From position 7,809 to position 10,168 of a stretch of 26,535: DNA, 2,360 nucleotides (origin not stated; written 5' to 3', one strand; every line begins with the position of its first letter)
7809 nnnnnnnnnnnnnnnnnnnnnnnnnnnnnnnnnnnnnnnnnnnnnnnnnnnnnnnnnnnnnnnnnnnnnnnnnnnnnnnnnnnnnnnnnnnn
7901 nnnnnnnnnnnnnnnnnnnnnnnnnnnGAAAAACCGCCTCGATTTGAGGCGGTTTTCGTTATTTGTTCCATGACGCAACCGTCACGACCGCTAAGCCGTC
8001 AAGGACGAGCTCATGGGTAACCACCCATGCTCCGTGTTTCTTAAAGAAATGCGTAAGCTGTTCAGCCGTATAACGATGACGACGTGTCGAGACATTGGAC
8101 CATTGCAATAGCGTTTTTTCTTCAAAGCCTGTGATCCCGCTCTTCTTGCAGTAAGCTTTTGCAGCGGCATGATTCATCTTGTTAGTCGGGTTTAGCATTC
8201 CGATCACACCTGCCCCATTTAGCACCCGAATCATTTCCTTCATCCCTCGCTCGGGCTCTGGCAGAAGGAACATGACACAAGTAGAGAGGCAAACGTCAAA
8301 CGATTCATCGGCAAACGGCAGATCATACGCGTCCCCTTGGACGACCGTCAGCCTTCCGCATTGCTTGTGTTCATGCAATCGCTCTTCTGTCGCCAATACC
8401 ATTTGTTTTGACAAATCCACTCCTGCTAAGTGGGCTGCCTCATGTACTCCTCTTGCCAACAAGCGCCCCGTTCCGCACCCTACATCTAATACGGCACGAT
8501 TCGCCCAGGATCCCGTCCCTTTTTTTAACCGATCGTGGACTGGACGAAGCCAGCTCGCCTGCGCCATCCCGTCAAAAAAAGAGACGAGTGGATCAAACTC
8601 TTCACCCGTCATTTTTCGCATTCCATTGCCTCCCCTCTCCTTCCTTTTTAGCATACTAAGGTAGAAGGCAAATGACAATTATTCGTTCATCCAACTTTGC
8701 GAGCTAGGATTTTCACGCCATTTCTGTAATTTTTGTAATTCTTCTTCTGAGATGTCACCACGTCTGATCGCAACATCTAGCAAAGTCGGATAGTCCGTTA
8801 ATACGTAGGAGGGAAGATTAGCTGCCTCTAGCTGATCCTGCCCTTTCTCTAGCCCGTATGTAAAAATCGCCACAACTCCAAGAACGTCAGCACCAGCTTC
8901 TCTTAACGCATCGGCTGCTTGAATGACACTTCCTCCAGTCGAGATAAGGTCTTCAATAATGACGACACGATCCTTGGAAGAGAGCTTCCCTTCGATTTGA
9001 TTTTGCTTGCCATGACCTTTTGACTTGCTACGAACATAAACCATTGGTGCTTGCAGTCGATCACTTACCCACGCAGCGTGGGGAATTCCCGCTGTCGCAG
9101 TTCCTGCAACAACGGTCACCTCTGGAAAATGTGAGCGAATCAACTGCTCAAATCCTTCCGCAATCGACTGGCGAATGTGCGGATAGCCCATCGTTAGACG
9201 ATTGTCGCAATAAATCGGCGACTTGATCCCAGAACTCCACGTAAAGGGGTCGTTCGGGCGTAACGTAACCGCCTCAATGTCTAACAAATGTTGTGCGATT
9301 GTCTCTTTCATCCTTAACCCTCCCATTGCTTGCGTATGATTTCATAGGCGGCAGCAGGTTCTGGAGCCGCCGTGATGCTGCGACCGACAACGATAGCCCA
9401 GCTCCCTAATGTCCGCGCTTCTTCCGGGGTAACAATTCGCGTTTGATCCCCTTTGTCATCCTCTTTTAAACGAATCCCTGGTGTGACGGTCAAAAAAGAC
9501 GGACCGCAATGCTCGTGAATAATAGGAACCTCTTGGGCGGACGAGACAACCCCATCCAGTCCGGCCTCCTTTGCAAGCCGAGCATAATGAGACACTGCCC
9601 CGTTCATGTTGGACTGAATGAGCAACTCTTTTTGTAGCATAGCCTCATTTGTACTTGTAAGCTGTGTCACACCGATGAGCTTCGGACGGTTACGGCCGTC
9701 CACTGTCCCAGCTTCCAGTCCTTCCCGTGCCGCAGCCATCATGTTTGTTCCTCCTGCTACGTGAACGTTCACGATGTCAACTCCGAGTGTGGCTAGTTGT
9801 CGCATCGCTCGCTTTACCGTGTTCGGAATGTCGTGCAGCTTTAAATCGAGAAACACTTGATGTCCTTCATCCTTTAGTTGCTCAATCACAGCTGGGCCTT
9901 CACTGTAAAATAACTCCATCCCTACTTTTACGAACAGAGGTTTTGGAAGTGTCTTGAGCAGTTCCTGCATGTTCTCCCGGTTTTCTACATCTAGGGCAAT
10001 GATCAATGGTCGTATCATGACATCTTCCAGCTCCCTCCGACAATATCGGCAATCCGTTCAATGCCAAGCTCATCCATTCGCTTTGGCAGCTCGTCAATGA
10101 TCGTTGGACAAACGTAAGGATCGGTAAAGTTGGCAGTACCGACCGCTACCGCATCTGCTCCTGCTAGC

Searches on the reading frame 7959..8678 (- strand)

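Call 5: search_protein_families(library=pfam, proteins=[window:7959-8678:-])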
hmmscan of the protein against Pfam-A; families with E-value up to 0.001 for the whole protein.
window:7959-8678:- (239 aa): 12 families
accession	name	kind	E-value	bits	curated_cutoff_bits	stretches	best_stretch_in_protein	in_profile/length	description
PF08241.18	Methyltransf_11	-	3.4e-21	76.1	21.2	1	64-159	1-93/95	Methyltransferase domain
PF13649.12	Methyltransf_25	-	2.6e-20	73.3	27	1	63-156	1-96/97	Methyltransferase domain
PF13847.12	Methyltransf_31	-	2.9e-18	66.4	27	1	60-166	4-114/145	Methyltransferase domain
PF01209.24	Ubie_methyltran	-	1.1e-13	51.5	20.1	1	49-177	41-167/233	ubiE/COQ5 methyltransferase family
PF08242.18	Methyltransf_12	-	2.5e-12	47.8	30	1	64-158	1-97/98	Methyltransferase domain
PF13489.12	Methyltransf_23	-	9.6e-07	29.1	27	1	60-221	23-163/164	Methyltransferase domain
PF07021.18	MetW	-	3.3e-05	24.1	21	1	62-154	16-103/193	Methionine biosynthesis protein MetW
PF05148.21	Methyltransf_8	-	4.2e-05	24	27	1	57-189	70-182/219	Hypothetical methyltransferase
PF05175.20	MTS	-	0.00015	21.9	23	1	59-132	31-104/170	Methyltransferase small domain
PF08003.17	Methyltransf_9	-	0.00022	20.7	23.8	1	49-138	105-194/315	Protein of unknown function (DUF1698)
PF02353.26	CMAS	-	0.00035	20.4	27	1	61-120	64-124/273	Mycolic acid cyclopropane synthetase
PF06325.19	PrmA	-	0.00055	20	22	0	60-130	162-230/296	Ribosomal protein L11 methyltransferase (PrmA)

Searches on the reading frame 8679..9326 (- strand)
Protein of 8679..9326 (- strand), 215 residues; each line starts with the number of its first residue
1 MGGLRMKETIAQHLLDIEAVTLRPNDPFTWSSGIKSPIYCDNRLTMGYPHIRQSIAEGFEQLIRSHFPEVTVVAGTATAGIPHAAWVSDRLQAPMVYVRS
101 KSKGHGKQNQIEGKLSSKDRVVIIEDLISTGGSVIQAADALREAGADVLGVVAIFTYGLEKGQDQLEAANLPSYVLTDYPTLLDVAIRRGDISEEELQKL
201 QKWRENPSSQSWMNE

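Call 5: search_protein_families(library=pfam, proteins=[window:8679-9326:-])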
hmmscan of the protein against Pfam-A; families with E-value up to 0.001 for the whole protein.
window:8679-9326:- (215 aa): 2 families
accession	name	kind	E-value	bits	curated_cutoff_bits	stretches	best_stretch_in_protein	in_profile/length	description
PF00156.33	Pribosyltran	-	9.4e-14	51.5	26.3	1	51-165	11-130/158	Phosphoribosyl transferase domain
PF14681.12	UPRTase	-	0.00051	20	27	1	107-166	110-168/206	Uracil phosphoribosyltransferase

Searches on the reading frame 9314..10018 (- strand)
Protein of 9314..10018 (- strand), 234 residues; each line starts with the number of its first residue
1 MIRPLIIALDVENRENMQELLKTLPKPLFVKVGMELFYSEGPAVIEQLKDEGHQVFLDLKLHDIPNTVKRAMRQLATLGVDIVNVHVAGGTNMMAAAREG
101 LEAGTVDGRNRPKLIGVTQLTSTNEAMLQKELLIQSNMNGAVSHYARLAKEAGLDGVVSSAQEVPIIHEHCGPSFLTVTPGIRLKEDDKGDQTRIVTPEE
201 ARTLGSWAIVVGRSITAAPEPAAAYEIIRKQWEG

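Call 5: search_protein_families(library=pfam, proteins=[window:9314-10018:-])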
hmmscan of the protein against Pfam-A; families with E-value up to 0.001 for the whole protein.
window:9314-10018:- (234 aa): 1 family
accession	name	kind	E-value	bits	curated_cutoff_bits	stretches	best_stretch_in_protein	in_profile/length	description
PF00215.30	OMPdecase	-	3.3e-61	207.5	27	1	4-226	2-219/221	Orotidine 5'-phosphate decarboxylase / HUMPS family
